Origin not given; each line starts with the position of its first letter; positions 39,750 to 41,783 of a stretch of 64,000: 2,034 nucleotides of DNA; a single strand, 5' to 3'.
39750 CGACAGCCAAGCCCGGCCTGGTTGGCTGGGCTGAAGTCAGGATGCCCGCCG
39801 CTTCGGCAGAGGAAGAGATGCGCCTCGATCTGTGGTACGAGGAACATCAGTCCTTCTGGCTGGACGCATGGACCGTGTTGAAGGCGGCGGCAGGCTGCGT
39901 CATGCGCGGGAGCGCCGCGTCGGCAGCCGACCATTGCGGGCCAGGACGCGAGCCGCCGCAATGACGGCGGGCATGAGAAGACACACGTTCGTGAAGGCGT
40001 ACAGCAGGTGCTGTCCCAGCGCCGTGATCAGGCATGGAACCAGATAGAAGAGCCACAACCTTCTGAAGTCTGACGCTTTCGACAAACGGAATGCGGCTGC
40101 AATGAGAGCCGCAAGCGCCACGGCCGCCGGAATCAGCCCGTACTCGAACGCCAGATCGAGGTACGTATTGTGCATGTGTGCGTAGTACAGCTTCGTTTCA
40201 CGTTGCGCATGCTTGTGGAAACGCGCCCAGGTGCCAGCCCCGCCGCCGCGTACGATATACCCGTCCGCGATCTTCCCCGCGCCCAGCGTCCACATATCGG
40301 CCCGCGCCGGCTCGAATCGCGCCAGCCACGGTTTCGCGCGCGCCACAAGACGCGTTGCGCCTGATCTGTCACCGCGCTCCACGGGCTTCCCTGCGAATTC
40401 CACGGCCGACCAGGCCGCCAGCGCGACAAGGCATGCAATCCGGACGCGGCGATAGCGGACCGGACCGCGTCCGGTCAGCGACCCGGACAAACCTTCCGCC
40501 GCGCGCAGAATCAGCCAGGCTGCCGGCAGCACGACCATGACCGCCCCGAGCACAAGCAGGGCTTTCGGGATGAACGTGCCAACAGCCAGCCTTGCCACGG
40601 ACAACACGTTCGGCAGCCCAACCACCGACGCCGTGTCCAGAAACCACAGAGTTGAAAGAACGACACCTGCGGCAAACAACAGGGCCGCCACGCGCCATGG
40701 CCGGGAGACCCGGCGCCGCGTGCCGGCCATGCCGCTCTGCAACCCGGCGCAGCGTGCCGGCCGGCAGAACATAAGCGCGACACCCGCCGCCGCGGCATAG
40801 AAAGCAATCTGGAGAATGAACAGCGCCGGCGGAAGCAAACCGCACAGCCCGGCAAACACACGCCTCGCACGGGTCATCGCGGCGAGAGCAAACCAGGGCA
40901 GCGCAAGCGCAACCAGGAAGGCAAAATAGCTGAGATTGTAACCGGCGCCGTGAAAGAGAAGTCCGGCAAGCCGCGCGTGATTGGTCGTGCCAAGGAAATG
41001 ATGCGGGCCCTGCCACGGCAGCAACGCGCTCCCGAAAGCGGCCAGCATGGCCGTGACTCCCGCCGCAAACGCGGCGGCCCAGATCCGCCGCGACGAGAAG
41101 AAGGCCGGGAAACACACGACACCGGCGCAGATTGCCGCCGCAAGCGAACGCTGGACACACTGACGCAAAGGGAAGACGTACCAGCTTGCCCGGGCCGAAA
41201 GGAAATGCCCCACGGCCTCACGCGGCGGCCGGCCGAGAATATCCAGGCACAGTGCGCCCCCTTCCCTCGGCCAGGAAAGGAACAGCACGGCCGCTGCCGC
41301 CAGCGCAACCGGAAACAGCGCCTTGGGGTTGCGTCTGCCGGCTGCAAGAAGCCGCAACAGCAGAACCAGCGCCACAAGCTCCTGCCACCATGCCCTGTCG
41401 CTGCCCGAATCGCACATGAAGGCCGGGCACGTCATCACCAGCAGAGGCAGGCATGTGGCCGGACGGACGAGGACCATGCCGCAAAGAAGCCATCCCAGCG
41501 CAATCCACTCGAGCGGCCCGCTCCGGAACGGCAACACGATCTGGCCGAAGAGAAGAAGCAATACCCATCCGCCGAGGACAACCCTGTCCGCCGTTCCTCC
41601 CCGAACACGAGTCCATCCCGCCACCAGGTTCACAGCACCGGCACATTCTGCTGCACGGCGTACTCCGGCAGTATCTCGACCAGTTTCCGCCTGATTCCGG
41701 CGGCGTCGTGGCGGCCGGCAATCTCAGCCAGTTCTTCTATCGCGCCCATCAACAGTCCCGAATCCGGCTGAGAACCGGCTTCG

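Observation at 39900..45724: pglC-pglD-pglE-pglF-like operon ending in a Wzy_C (WaaL/PglL-family) protein: candidate O-linked protein glycosylation or capped-glycan system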

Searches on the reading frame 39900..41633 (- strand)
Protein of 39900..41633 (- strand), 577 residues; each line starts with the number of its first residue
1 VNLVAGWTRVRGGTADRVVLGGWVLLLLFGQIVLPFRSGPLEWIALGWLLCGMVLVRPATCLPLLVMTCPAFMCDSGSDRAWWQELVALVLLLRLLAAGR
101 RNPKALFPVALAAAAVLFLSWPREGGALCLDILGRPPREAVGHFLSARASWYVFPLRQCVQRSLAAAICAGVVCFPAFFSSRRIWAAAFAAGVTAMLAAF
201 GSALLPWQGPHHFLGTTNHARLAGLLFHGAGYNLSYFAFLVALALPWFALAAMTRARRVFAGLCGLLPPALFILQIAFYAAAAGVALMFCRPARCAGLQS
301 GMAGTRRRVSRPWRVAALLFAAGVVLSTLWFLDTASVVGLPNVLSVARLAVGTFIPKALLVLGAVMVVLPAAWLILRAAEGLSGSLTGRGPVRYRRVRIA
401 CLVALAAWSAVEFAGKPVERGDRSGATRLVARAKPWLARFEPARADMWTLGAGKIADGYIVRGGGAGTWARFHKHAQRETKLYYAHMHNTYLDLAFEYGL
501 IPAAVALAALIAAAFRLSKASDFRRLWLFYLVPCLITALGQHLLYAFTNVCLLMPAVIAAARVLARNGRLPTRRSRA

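Call 8: search_protein_families(library=pfam, proteins=[window:39900-41633:-], max_evalue=0.01)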
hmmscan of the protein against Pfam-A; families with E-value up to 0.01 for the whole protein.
window:39900-41633:- (577 aa): 0 families

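Call 9: search_protein_families(library=ncbifam, proteins=[window:39900-41633:-], max_evalue=0.01)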
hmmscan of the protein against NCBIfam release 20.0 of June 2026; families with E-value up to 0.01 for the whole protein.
window:39900-41633:- (577 aa): 1 family
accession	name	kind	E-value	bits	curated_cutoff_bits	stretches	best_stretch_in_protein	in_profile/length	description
NF033821.0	YoaK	equivalog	0.0056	16.3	32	0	106-121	6-21/32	YoaK family small membrane protein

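Call 10: find_homologous_proteins(query=window:39900-41633:-)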
Query window:39900-41633:- (577 aa): 9 proteins with E <= 0.001 among 8000 candidates.
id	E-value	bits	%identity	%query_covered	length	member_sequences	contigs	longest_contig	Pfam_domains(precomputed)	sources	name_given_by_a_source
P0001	0.0e+0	1263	100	100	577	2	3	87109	-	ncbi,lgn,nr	ncbi:MAG: hypothetical protein FJ224_01415 [Lentisphaerae bacterium]|nr:hypothetical protein [Lentis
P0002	5.0e-187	641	58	95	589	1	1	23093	-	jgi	jgi:hypothetical protein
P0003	3.4e-175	602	58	95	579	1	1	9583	-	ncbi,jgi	jgi:hypothetical protein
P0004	1.4e-125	438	60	65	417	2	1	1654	-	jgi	jgi:hypothetical protein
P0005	7.2e-94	334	39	97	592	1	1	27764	-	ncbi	ncbi:hypothetical protein ACFLQU_02155 [Verrucomicrobiota bacterium]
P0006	3.8e-90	321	44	43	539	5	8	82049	-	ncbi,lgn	-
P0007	1.2e-85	307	38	96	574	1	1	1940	PF04932.21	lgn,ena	-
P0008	9.7e-85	304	39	95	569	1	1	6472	PF04932.21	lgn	-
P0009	9.7e-80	287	37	61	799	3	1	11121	-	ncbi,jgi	jgi:hypothetical protein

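Call 11: search_solved_structures(query=window:39900-41633:-, max_evalue=10, show_alignments=3)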
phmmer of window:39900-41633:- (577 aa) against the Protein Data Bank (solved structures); distinct sequences matched with E-value up to 10: 0.

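Call 13: search_solved_structures(query=A1, max_evalue=10, show_alignments=3)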
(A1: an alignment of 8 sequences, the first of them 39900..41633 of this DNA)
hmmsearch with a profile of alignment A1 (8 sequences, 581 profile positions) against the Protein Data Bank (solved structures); distinct sequences matched with E-value up to 10: 0.
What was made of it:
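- Closest known: WaaL O-antigen ligase. Different: No sequence-level hit even with a family profile (calls 11, 13).
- The family profile reaches neither WaaL nor PglL in PDB at E<=10 (call 13).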

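Call 14: search_protein_families(library=pfam, alignment_id=A1, max_evalue=1)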
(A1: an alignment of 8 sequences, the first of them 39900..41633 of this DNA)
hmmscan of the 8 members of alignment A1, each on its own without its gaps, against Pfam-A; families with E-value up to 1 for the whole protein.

A. member 1, window:39900-41633:- (577 aa): 1 family
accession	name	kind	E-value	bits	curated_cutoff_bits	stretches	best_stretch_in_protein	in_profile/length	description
PF04964.19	Flp_Fap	-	0.31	11.3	32.2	0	495-511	10-26/46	Flp/Fap pilin component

B. families by the number of members that match (of 8 scanned): 8 families
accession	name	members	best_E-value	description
PF04932.20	Wzy_C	4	1.2e-10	O-Antigen ligase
PF04123.18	DUF373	1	0.0028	Domain of unknown function (DUF373)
PF10271.14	Tmp39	1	0.018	Putative transmembrane protein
PF14898.11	DUF4491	1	0.027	Domain of unknown function (DUF4491)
PF10125.14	NADHdeh_related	1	0.088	NADH dehydrogenase I, subunit N related protein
PF04964.19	Flp_Fap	1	0.31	Flp/Fap pilin component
PF06522.17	B12D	1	0.47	NADH-ubiquinone reductase complex 1 MLRQ subunit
PF23922.1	DUF7261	1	0.77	Family of unknown function (DUF7261)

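Call 15: search_protein_families(library=pfam, proteins=[P0005, P0006, P0007, P0008, P0009, P0002, P0003], max_evalue=0.1)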
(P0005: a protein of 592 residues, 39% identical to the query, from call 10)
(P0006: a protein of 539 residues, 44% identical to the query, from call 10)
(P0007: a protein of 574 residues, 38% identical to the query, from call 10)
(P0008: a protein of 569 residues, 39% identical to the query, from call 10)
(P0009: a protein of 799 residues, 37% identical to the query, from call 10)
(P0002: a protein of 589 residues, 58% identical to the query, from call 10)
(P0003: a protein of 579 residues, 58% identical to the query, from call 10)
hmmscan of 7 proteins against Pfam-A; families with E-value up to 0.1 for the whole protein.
P0005 (592 aa): 1 family
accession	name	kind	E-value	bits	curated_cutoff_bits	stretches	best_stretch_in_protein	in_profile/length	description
PF04123.18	DUF373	-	0.0028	17.6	28.3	1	253-417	160-317/335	Domain of unknown function (DUF373)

P0006 (539 aa): 3 families
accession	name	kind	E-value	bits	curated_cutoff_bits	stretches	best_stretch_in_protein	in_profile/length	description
PF04932.20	Wzy_C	-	0.00099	19.4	31.7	1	261-464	3-147/149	O-Antigen ligase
PF10271.14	Tmp39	-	0.018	14.5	28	1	281-331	268-317/422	Putative transmembrane protein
PF10125.14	NADHdeh_related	-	0.088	12.6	27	0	449-504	115-168/218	NADH dehydrogenase I, subunit N related protein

P0007 (574 aa): 1 family
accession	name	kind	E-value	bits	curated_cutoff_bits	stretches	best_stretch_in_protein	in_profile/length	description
PF04932.20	Wzy_C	-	1.2e-10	41.8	31.7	1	364-507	19-148/149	O-Antigen ligase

P0008 (569 aa): 1 family
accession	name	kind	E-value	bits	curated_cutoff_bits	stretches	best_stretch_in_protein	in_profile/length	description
PF04932.20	Wzy_C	-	1.3e-10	41.7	31.7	1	363-502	21-148/149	O-Antigen ligase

P0009 (799 aa): 2 families
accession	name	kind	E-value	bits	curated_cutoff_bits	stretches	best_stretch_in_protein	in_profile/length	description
PF04932.20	Wzy_C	-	5.8e-05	23.3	31.7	1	643-724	79-148/149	O-Antigen ligase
PF14898.11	DUF4491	-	0.027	15.3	27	1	162-199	17-54/92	Domain of unknown function (DUF4491)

P0002 (589 aa): 0 families

P0003 (579 aa): 0 families

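Call 16: find_encoding_contigs(protein=P0001, flank=10000, max_places=4)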
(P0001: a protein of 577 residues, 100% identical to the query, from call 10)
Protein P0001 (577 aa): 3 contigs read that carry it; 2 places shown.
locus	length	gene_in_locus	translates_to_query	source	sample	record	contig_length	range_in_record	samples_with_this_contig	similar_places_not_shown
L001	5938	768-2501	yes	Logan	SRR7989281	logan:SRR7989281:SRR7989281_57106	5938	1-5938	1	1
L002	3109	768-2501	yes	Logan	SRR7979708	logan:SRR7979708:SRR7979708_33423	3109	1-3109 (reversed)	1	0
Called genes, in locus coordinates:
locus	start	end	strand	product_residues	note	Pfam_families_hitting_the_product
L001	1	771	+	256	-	?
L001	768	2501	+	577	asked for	-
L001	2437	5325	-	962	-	PF13489:Methyltransf_23, PF07021:MetW, PF08241:Methyltransf_11, PF08242:Methyltransf_12, PF13649:Methyltransf_25, PF13847:Methyltransf_31, PF13439:Glyco_transf_4, PF13579:Glyco_trans_4_4, +4 more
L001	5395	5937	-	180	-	?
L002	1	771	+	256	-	?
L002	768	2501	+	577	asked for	-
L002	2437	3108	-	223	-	?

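Call 23: find_encoding_contigs(protein=P0002, flank=10000, max_places=2)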
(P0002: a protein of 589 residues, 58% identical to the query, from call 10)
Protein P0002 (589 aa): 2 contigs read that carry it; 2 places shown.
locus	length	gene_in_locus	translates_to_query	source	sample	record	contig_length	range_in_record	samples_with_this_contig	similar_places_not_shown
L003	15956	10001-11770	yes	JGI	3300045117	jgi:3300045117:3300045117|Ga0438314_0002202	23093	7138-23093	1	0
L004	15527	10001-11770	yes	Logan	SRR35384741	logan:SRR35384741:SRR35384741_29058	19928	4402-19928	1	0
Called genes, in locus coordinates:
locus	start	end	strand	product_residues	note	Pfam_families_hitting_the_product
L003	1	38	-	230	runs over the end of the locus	PF00072:Response_reg, PF00196:GerE, PF04545:Sigma70_r4 (weak), PF08281:Sigma70_r4_2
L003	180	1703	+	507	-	PF08447:PAS_3, PF00989:PAS, PF08448:PAS_4 (weak), PF13426:PAS_9 (weak), PF07730:HisKA_3, PF13581:HATPase_c_2 (weak), PF02518:HATPase_c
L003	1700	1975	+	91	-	-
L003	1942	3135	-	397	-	PF01408:GFO_IDH_MocA, PF22725:GFO_IDH_MocA_C3, PF02894:GFO_IDH_MocA_C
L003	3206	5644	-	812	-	PF13860:FlgD_ig (faint), PF06739:SBBP (faint), PF08450:SGL (faint)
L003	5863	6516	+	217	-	PF02397:Bac_transf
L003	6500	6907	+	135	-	PF25087:GMPPB_C (faint), PF00132:Hexapep, PF14602:Hexapep_2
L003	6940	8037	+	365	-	PF01041:DegT_DnrJ_EryC1, PF01212:Beta_elim_lyase (weak)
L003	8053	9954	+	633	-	PF13727:CoA_binding_3, PF01073:3Beta_HSD, PF01370:Epimerase, PF02719:Polysacc_synt_2, PF04321:RmlD_sub_bind (weak), PF16363:GDP_Man_Dehyd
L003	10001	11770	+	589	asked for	-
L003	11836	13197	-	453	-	PF13439:Glyco_transf_4, PF13579:Glyco_trans_4_4, PF13692:Glyco_trans_1_4, PF20706:GT4-conflict (weak), PF00534:Glycos_transf_1, PF13524:Glyco_trans_1_2 (weak)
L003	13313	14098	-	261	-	PF00005:ABC_tran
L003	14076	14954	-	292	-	PF01061:ABC2_membrane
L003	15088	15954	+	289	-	?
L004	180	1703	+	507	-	PF08447:PAS_3, PF00989:PAS, PF08448:PAS_4 (weak), PF13426:PAS_9 (weak), PF07730:HisKA_3, PF13581:HATPase_c_2 (weak), PF02518:HATPase_c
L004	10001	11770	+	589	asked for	-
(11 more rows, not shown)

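Call 24: find_encoding_contigs(protein=P0005, flank=10000, max_places=2)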
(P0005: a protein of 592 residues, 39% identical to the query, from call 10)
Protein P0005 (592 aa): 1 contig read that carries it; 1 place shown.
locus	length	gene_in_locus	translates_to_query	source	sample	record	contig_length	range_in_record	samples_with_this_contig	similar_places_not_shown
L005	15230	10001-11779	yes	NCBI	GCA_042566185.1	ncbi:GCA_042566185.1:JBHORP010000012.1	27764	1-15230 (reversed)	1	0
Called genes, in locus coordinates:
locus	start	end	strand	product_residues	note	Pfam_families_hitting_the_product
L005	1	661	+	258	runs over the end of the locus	PF02348:CTP_transf_3, PF12804:NTP_transf_3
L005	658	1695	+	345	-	PF01408:GFO_IDH_MocA, PF22725:GFO_IDH_MocA_C3, PF02894:GFO_IDH_MocA_C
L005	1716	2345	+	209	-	PF13580:SIS_2, PF01380:SIS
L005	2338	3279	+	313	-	PF00389:2-Hacid_dh, PF02826:2-Hacid_dh_C, PF00670:AdoHcyase_NAD (weak)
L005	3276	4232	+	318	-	PF00535:Glycos_transf_2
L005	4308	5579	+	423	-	-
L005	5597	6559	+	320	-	PF01073:3Beta_HSD, PF01370:Epimerase, PF04321:RmlD_sub_bind, PF13460:NAD_binding_10, PF16363:GDP_Man_Dehyd, PF07993:NAD_binding_4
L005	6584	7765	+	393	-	PF13477:Glyco_trans_4_2, PF13439:Glyco_transf_4, PF13579:Glyco_trans_4_4, PF00534:Glycos_transf_1, PF20706:GT4-conflict, PF13692:Glyco_trans_1_4, PF13524:Glyco_trans_1_2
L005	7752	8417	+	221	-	PF02397:Bac_transf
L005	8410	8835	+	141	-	PF00132:Hexapep, PF14602:Hexapep_2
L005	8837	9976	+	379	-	PF01041:DegT_DnrJ_EryC1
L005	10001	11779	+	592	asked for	-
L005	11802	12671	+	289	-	PF00535:Glycos_transf_2, PF10111:Glyco_tranf_2_2 (weak), PF13641:Glyco_tranf_2_3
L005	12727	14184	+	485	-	PF02310:B12-binding, PF04055:Radical_SAM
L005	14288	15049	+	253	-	PF00535:Glycos_transf_2, PF13641:Glyco_tranf_2_3 (faint)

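Call 25: find_encoding_contigs(protein=P0006, flank=10000, max_places=2)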
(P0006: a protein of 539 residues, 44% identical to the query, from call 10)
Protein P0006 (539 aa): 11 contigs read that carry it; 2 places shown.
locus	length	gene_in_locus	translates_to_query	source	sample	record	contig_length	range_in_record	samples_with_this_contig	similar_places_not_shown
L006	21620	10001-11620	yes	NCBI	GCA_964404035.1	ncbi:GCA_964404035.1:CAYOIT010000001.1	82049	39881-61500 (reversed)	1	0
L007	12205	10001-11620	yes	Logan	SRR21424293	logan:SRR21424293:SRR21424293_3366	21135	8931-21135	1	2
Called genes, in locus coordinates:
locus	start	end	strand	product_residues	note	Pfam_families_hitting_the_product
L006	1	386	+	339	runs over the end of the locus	PF07021:MetW, PF13489:Methyltransf_23, PF08241:Methyltransf_11, PF08242:Methyltransf_12, PF13649:Methyltransf_25, PF13847:Methyltransf_31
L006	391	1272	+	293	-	-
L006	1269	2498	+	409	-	-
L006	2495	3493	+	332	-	PF00535:Glycos_transf_2, PF13641:Glyco_tranf_2_3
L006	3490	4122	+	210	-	PF13489:Methyltransf_23 (weak), PF08241:Methyltransf_11 (weak)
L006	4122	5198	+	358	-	PF13579:Glyco_trans_4_4 (weak), PF13692:Glyco_trans_1_4, PF13524:Glyco_trans_1_2, PF00534:Glycos_transf_1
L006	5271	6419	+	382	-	PF13477:Glyco_trans_4_2, PF13439:Glyco_transf_4, PF13579:Glyco_trans_4_4, PF20706:GT4-conflict (weak), PF00534:Glycos_transf_1, PF13692:Glyco_trans_1_4, PF13524:Glyco_trans_1_2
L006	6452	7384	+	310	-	PF01073:3Beta_HSD, PF01370:Epimerase, PF02719:Polysacc_synt_2 (faint), PF04321:RmlD_sub_bind, PF13460:NAD_binding_10, PF16363:GDP_Man_Dehyd, PF07993:NAD_binding_4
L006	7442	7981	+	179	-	PF02397:Bac_transf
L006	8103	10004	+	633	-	PF13727:CoA_binding_3, PF01370:Epimerase, PF02719:Polysacc_synt_2, PF04321:RmlD_sub_bind, PF16363:GDP_Man_Dehyd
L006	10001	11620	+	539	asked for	-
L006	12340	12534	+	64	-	-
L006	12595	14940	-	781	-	-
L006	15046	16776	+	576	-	-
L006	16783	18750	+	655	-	PF13439:Glyco_transf_4, PF13579:Glyco_trans_4_4, PF00534:Glycos_transf_1, PF13692:Glyco_trans_1_4, PF13489:Methyltransf_23, PF13649:Methyltransf_25, PF13847:Methyltransf_31, PF08241:Methyltransf_11, +3 more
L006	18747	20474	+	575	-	PF13231:PMT_2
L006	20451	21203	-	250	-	PF00535:Glycos_transf_2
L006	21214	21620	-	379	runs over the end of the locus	PF01266:DAO (weak), PF13450:NAD_binding_8, PF01593:Amino_oxidase (weak), PF03275:GLF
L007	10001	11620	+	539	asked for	-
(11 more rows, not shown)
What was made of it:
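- The gene lies inside glycan clusters (calls 23-25).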

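Call 26: find_encoding_contigs(protein=P0009, flank=10000, max_places=2)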
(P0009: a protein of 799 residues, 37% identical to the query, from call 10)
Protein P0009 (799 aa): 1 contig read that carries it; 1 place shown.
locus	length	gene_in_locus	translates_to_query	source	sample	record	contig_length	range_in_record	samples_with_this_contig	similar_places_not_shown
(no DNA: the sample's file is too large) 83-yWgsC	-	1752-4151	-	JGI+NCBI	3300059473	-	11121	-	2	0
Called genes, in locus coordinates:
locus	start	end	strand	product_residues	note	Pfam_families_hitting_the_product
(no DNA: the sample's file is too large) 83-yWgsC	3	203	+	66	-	?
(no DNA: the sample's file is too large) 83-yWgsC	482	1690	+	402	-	PF13439:Glyco_transf_4 (weak), PF13477:Glyco_trans_4_2 (weak), PF13579:Glyco_trans_4_4, PF20706:GT4-conflict (weak), PF00534:Glycos_transf_1, PF13692:Glyco_trans_1_4, PF13524:Glyco_trans_1_2 (weak)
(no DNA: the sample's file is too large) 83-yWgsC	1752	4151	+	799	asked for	-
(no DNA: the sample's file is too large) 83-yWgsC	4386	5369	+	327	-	-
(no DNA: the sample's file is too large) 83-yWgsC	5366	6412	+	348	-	PF03102:NeuB, PF08666:SAF (weak)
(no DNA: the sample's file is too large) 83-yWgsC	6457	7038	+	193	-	PF00702:Hydrolase (faint)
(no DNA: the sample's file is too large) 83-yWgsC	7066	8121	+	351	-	-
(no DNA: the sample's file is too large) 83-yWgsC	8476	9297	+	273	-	PF00106:adh_short, PF08659:KR (weak), PF13561:adh_short_C2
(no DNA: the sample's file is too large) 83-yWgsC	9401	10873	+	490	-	PF00171:Aldedh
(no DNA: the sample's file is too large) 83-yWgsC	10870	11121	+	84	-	?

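Call 38: predict_structure(alignment_id=A1)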
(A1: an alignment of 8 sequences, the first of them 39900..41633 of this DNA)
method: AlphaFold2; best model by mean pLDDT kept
length: 577 residues; sequences in the alignment: 8
mean_pLDDT: 63.2   pTM: 0.68
mean pLDDT of the five models: 63.2, 62.0, 60.6, 57.6, 56.5
residues with pLDDT >= 90: 40; 70-90: 206; 50-70: 122; < 50: 209
segments of 3 or more residues with pLDDT < 50: 1-11, 73-77, 217-235, 241-317, 352-387, 389-398, 408-424, 485-487, 539-546, 567-577
pLDDT, mean of each block of 10 residues (from residue 1): 38 77 83 70 86 91 80 53 80 93 90 89 80 85 72 79 90 89 77 68 57 52 35 48 47 44 43 39 43 40 40 46 53 61 58 46 43 45 46 48 49 40 54 74 70 80 77 69 50 76 80 77 70 58 47 79 64 38
secondary structure, 60 per line:
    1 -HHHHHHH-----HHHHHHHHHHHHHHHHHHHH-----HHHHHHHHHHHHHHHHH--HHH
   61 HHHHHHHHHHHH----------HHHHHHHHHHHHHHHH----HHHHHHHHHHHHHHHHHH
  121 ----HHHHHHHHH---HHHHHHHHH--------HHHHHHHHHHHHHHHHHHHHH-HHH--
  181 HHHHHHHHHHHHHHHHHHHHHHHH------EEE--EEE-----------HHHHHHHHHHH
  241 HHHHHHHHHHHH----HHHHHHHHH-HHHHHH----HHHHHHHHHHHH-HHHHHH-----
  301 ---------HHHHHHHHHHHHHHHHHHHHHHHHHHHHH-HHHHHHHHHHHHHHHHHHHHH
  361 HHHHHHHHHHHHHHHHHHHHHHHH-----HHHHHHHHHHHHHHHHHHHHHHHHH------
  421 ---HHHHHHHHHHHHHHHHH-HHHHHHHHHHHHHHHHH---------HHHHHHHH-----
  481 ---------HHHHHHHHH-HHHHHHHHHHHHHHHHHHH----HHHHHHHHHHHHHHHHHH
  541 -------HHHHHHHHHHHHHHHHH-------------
elements in order: H2-8 H14-33 H39-55 H58-72 H83-98 H103-120 H125-133 H137-145 H154-174 H181-204 E211-213 E216-218 H230-252 H257-265 H267-272 H277-288 H290-295 H310-338 H340-384 H390-414 H424-440 H442-458 H468-475 H490-498 H500-518 H523-540 H548-564
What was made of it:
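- Tried and rejected: The first AF2 model, from 8 sequences, was poor (pLDDT 63, call 38).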

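Call 41: fold_search(model_id=the predicted structure, library=pdb)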
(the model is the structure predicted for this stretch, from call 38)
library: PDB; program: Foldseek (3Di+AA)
matches with E <= 10: 115; with E <= 0.001: 1
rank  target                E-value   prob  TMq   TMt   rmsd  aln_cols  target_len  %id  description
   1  7tpg_B                8.8e-04  1.00  0.31  0.41  16.9       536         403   16  Single-Particle Cryo-EM Structure of the WaaL O-antigen ligase in its ligand bound state (released 2022-04-06)
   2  4akk_A                5.2e-01  0.23  0.15  0.20  23.1       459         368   13  Structure of the NasR transcription antiterminator (released 2012-06-20)
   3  4akk_B                8.7e-01  0.13  0.13  0.18  22.5       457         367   14  Structure of the NasR transcription antiterminator (released 2012-06-20)
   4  8wns_B                9.1e-01  0.08  0.11  0.12  21.6       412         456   15  Cryo EM map of SLC7A10 in the apo state (released 2024-05-15)
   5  6f2w_A                1.4e+00  0.05  0.09  0.11  22.6       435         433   14  Bacterial asc transporter crystal structure in open to in conformation (released 2019-04-24)
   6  7my0_A                1.5e+00  0.13  0.15  0.23  13.7       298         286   13  Sy-CrtE IPP structure (released 2022-06-01)
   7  8qah_A                1.7e+00  0.08  0.14  0.16  24.4       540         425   14  X-ray crystal structure of a de novo designed single-chain parallel coiled-coil alpha-helical barrel with 8 inner heli (released 2024-07-03)
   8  7z7r_N                1.8e+00  0.07  0.10  0.12  23.1       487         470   15  Complex I from E. coli, LMNG-purified, Apo, Open-ready state (released 2022-09-21)
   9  8qah_B                1.9e+00  0.08  0.14  0.17  24.4       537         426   13  X-ray crystal structure of a de novo designed single-chain parallel coiled-coil alpha-helical barrel with 8 inner heli (released 2024-07-03)
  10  9y6s_5a               2.2e+00  0.03  0.09  0.05  34.9       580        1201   12  96-nm repeat of the Leishmania tarentolae doublet microtubule (released 2025-12-17)
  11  7yg0_A                2.2e+00  0.02  0.09  0.07  24.5       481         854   13  Cryo-EM structure of human sodium-chloride cotransporter (released 2022-11-23)
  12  4kpp_B                2.3e+00  0.06  0.13  0.17  21.2       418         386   11  Crystal Structure of H+/Ca2+ Exchanger CAX (released 2013-06-26)
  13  6f2g_A                2.3e+00  0.03  0.10  0.11  22.2       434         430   15  Bacterial asc transporter crystal structure in open to in conformation (released 2019-04-24)
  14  3axy_J                2.6e+00  0.20  0.15  0.29  16.3       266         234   11  Structure of Florigen Activation Complex Consisting of Rice Florigen Hd3a, 14-3-3 Protein GF14 and Rice FD Homolog OsF (released 2011-08-03)
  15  7ar9_N                2.6e+00  0.08  0.13  0.17  19.6       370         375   13  Cryo-EM structure of Polytomella Complex-I (membrane arm) (released 2021-12-08)
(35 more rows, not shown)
